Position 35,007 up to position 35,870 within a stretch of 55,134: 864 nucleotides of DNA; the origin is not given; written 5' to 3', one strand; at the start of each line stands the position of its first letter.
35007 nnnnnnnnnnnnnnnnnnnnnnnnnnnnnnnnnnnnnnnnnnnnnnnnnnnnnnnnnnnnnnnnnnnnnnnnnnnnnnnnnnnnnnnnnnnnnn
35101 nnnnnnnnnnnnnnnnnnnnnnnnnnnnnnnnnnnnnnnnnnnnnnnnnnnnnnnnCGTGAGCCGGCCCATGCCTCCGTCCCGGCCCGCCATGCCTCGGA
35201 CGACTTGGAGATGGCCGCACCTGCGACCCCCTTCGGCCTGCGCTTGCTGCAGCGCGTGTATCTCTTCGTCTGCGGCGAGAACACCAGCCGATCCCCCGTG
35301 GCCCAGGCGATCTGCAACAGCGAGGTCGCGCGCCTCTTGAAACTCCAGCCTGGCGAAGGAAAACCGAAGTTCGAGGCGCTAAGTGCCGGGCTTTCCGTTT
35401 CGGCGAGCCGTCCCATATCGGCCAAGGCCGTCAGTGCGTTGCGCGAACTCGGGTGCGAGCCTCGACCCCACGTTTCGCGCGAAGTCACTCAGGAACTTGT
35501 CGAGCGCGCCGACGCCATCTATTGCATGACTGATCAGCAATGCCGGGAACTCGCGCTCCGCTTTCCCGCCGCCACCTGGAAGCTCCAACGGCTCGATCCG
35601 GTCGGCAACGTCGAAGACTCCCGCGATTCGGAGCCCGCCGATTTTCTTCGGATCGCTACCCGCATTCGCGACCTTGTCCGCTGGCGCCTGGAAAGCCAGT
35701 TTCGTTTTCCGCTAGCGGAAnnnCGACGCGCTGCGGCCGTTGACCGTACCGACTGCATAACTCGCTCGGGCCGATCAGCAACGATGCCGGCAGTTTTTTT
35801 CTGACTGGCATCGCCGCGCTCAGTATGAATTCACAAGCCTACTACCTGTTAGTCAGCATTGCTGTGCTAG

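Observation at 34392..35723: PstB-type ABC ATPase fused to an LMW-PTP/ArsC-like phosphatase domain, with no phoU in the operon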

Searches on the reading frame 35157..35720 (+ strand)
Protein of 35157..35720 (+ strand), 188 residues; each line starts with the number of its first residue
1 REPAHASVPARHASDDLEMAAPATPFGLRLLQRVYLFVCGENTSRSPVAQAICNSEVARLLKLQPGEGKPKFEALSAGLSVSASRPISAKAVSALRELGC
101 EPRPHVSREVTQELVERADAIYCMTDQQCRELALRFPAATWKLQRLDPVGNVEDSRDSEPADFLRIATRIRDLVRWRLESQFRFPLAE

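Call 8: search_solved_structures(query=window:35157-35720:+, max_evalue=0.01, show_alignments=3)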
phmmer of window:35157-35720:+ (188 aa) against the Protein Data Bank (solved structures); distinct sequences matched with E-value up to 0.01: 23.
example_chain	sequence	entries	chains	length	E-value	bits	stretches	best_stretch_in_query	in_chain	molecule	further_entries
2cwd_A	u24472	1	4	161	1.1e-07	35.4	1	35-163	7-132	low molecular weight phosphotyrosine protein phosphatase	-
4egs_A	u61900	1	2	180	2.7e-07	34.1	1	35-147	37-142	Ribose 5-phosphate isomerase RpiB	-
4etn_A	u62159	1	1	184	8.5e-07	32.5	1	35-137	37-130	Low molecular weight protein-tyrosine-phosphatase ywlE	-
1zgg_A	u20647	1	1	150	3.5e-06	30.5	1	36-138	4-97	Putative low molecular weight protein-tyrosine-phosphatase ywlE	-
4kk3_A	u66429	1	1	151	3.6e-06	30.4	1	36-138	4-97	Low molecular weight protein-tyrosine-phosphatase YwlE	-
4eti_A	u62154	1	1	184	4.3e-06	30.2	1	35-137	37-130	Low molecular weight protein-tyrosine-phosphatase ywlE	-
2p4u_A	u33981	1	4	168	4.3e-05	26.9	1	34-134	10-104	Acid phosphatase 1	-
4kk4_A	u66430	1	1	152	8.3e-05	26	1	36-138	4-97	Low molecular weight protein-tyrosine-phosphatase YwlE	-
5jnt_A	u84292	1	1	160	0.00018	24.9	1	33-136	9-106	Low molecular weight phosphotyrosine protein phosphatase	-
5kqg_A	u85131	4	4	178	0.00018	24.9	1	33-136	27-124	Low molecular weight phosphotyrosine protein phosphatase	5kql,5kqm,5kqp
4z99_A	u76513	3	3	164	0.00019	24.8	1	33-136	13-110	Low molecular weight phosphotyrosine protein phosphatase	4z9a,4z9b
7uw6_A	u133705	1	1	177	0.0002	24.7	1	33-136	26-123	Low molecular weight phosphotyrosine protein phosphatase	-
5jnr_A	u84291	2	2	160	0.00022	24.6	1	34-136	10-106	Low molecular weight phosphotyrosine protein phosphatase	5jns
3n8i_A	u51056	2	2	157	0.00022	24.6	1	34-136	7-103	Low molecular weight phosphotyrosine protein phosphatase | LOW MOLECULAR WEIGHT PHOSPHOTYROSYL PHOSPHATASE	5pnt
7kh8_A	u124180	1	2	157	0.00024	24.5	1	35-136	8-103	Low molecular weight phosphotyrosine protein phosphatase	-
4pic_A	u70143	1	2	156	0.00039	23.8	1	35-147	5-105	Arginine phosphatase Ywle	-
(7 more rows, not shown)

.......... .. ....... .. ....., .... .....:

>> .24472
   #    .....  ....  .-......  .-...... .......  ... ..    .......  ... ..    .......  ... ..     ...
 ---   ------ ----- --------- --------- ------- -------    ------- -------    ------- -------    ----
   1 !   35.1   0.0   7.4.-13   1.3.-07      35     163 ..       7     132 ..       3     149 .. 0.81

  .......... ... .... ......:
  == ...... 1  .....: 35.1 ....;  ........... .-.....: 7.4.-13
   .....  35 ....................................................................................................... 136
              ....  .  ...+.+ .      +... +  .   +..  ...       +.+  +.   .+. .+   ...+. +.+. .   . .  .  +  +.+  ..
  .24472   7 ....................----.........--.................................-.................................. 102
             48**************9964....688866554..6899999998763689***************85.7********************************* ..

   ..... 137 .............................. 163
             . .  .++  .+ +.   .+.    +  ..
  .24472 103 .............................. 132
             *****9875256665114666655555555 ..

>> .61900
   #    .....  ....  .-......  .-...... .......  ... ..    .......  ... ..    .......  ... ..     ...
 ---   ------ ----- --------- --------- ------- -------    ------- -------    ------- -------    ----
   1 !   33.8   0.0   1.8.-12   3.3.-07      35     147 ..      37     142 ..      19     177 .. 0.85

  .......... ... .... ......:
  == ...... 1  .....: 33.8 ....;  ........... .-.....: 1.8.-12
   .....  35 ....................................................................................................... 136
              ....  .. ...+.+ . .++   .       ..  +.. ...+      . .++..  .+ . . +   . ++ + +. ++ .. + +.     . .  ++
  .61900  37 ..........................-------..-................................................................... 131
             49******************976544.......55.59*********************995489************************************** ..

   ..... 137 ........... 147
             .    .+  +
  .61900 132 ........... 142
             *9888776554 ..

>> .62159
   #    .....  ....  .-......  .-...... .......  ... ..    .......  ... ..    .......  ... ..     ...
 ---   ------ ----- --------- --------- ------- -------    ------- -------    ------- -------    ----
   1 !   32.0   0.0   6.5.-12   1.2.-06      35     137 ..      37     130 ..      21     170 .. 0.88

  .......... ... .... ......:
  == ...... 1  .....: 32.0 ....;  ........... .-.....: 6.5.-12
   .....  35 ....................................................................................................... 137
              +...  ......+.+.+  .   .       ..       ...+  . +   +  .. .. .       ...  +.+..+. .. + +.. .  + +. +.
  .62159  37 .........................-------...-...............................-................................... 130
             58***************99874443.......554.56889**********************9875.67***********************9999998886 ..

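Call 21: search_solved_structures(query=A2, max_evalue=0.001, show_alignments=4)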
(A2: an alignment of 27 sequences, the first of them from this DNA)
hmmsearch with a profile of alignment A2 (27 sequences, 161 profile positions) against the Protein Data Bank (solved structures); distinct sequences matched with E-value up to 0.001: 60.
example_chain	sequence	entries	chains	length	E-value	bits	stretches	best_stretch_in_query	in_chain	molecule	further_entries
4egs_A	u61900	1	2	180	1.2e-23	86.8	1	7-149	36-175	Ribose 5-phosphate isomerase RpiB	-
4pic_A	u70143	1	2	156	1.5e-22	83.3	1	8-158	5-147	Arginine phosphatase Ywle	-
2cwd_A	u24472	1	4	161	8.5e-22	80.8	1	8-156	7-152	low molecular weight phosphotyrosine protein phosphatase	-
4etn_A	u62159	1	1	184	4.4e-21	78.5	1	8-151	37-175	Low molecular weight protein-tyrosine-phosphatase ywlE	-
4kk3_A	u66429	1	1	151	1.9e-20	76.4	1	8-152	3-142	Low molecular weight protein-tyrosine-phosphatase YwlE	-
1zgg_A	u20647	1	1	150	2e-20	76.4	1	8-152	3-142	Putative low molecular weight protein-tyrosine-phosphatase ywlE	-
4eti_A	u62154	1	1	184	2.4e-20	76.1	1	8-151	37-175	Low molecular weight protein-tyrosine-phosphatase ywlE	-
4kk4_A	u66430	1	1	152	2.3e-18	69.6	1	8-153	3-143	Low molecular weight protein-tyrosine-phosphatase YwlE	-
6y2v_A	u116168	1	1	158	4.7e-15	58.9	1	4-152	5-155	Low molecular weight phosphotyrosine protein phosphatase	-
2p4u_A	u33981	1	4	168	9.3e-15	57.9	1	5-148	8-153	Acid phosphatase 1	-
3n8i_A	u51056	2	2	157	9.5e-15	57.9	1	4-152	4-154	Low molecular weight phosphotyrosine protein phosphatase | LOW MOLECULAR WEIGHT PHOSPHOTYROSYL PHOSPHATASE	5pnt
5jnt_A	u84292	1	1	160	9.6e-15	57.9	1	4-152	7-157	Low molecular weight phosphotyrosine protein phosphatase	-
5jnr_A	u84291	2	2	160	9.9e-15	57.8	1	4-152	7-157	Low molecular weight phosphotyrosine protein phosphatase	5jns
4z99_A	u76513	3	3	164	1.1e-14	57.7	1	4-152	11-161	Low molecular weight phosphotyrosine protein phosphatase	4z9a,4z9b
6y2w_A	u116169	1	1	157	1.2e-14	57.6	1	4-152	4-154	Low molecular weight phosphotyrosine protein phosphatase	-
2wmy_A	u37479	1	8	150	2.6e-08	37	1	7-146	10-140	PUTATIVE ACID PHOSPHATASE WZB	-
2wja_A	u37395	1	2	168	3.2e-08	36.7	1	7-146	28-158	PUTATIVE ACID PHOSPHATASE WZB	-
1y1l_A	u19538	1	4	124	4.1e-08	36.3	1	8-149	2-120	arsenate reductase (arsC)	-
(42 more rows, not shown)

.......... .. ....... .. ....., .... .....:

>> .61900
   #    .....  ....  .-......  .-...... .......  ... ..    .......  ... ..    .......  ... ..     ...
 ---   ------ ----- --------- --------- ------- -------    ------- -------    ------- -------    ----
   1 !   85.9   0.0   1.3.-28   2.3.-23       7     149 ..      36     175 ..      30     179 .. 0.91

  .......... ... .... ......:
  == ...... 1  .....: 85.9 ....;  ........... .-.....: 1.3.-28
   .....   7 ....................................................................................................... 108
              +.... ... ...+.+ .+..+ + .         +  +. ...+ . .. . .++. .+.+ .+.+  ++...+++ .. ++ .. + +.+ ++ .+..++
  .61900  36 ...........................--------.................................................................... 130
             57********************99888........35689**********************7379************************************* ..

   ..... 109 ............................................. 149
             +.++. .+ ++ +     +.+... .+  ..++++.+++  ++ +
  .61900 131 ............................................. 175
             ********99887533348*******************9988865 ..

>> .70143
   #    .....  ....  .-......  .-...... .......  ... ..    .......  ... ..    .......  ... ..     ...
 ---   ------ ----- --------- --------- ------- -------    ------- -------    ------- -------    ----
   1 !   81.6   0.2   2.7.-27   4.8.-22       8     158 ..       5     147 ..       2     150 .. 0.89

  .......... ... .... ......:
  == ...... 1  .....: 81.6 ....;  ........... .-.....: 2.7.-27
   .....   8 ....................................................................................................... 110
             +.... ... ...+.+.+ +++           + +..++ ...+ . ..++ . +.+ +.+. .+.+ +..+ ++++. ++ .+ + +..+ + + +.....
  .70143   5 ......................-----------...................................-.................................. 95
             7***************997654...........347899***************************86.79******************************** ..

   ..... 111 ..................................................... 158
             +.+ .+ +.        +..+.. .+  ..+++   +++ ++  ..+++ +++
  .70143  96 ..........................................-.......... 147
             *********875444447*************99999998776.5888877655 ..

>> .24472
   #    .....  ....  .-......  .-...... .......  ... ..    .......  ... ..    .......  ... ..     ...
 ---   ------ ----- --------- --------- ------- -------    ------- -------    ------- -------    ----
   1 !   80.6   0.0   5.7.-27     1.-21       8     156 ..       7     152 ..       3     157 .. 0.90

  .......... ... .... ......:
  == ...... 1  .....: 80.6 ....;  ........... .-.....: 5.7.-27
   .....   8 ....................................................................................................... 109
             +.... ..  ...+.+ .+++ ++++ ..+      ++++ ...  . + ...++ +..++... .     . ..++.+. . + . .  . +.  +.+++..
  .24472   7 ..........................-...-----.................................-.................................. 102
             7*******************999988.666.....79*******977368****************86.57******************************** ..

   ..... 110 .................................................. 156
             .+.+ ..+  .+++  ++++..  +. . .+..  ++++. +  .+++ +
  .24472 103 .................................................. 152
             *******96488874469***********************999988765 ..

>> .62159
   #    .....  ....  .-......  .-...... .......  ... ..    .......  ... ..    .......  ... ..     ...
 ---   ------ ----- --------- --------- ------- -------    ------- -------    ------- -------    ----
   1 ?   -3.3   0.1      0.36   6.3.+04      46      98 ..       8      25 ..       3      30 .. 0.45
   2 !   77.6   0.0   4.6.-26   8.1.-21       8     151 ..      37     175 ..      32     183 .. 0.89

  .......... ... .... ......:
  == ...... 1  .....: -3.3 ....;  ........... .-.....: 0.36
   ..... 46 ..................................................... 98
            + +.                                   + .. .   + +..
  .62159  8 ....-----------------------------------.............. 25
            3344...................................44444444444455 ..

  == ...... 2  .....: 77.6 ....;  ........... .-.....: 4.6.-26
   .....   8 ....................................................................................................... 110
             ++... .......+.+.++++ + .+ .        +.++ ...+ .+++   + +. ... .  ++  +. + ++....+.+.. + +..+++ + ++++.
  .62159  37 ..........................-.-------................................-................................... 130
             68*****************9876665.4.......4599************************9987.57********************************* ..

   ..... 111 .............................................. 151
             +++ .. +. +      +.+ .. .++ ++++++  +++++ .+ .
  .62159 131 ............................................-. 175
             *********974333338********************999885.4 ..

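Call 22: find_related_loci(query=A2, collection=genome_contigs, flank=10000)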
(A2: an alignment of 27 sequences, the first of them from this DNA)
Query A2 (160 aa) in genome_contigs; peptide patterns used: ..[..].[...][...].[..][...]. (x = any residue, [..] = any of these).
123 stretches matched a pattern; 70 encode a relative of the query (tblastn E <= 1e-3); 70 distinct loci.
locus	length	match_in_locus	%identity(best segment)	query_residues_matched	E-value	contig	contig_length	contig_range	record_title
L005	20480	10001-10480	96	1-160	3e-101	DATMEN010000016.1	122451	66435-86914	MAG TPA_asm: Chthoniobacterales bacterium isolate SMAG_U13437 k141_889804, whole genome shotgun sequence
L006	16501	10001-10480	95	1-160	1e-100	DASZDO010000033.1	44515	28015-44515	MAG TPA_asm: Chthoniobacterales bacterium isolate SMAG_U6470 k141_130755, whole genome shotgun sequence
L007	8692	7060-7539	95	1-160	3e-100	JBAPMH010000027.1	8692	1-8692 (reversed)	MAG: Chthoniobacterales bacterium isolate MFD03584_ilm_asm_bin2 k127_1011, whole genome shotgun sequence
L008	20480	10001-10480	89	1-160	4e-96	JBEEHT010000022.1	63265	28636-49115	MAG: Verrucomicrobiota bacterium isolate BP_756 scaffold_1256496, whole genome shotgun sequence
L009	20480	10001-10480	84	1-160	2e-88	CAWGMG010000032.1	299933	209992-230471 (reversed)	MAG: uncultured Verrucomicrobiae bacterium isolate MFD01213.bin.2.156 genome assembly, contig: contig_8608, whole genome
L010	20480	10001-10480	86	1-160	3e-88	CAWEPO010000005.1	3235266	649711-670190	MAG: uncultured Verrucomicrobiae bacterium isolate MFD01916.bin.3.63 genome assembly, contig: contig_5803, whole genome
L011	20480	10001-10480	82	1-160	9e-86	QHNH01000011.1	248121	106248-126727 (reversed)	MAG: Verrucomicrobia bacterium isolate AV80 14_1009_05_20cm_scaffold_39_curated, whole genome shotgun sequence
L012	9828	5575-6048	58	2-158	2e-53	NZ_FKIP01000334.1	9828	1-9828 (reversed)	Candidatus Entotheonella palauensis isolate egemina21, whole genome shotgun sequence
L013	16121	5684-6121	54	3-151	3e-45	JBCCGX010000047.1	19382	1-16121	MAG: Acidobacteriota bacterium isolate P01_B01_bin.53 k141_1113037_length_19382_cov_57.4108, whole genome shotgun sequen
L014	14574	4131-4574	52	4-150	2e-42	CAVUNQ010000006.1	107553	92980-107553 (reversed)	MAG: uncultured Planctomycetota bacterium isolate MFD02579.bin.2.36 genome assembly, contig: contig_14102, whole genome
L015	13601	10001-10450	46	3-151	3e-39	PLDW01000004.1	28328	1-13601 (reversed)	MAG: Gemmataceae bacterium isolate palsa_1347 73.20111000_P1S.15_contig_3682, whole genome shotgun sequence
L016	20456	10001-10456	44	3-153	1e-38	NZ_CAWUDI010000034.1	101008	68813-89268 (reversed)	Calothrix sp. CCY 0018 isolate Calothrix CCY 0018 NODE_35_length_101008_cov_145.783384, whole genome shotgun sequence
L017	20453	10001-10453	49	2-151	5e-38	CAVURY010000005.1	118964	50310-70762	MAG: uncultured Planctomycetota bacterium isolate MFD09671.bin.3.67 genome assembly, contig: contig_12662, whole genome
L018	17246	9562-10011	47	3-151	4e-37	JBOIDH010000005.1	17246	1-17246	MAG: Gammaproteobacteria bacterium isolate SD8032_metabat2.bin.28 NODE_605_length_17246_cov_2.911210, whole genome shotg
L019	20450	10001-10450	44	3-151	2e-34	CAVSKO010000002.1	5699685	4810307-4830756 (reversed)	MAG: Blastocatellia bacterium isolate MFD09212.bin.1.217 genome assembly, contig: contig_268, whole genome shotgun seque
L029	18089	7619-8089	44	1-152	3e-36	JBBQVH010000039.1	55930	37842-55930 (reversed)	MAG: Blastocatellia bacterium isolate Co_metawrap_1988 Cmw_1988_k141_20841784_length_55930_cov_11.0000, whole genome sho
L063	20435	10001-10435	35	8-150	7e-13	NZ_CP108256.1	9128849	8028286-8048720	Streptomyces sp. NBC_00057 chromosome, complete genome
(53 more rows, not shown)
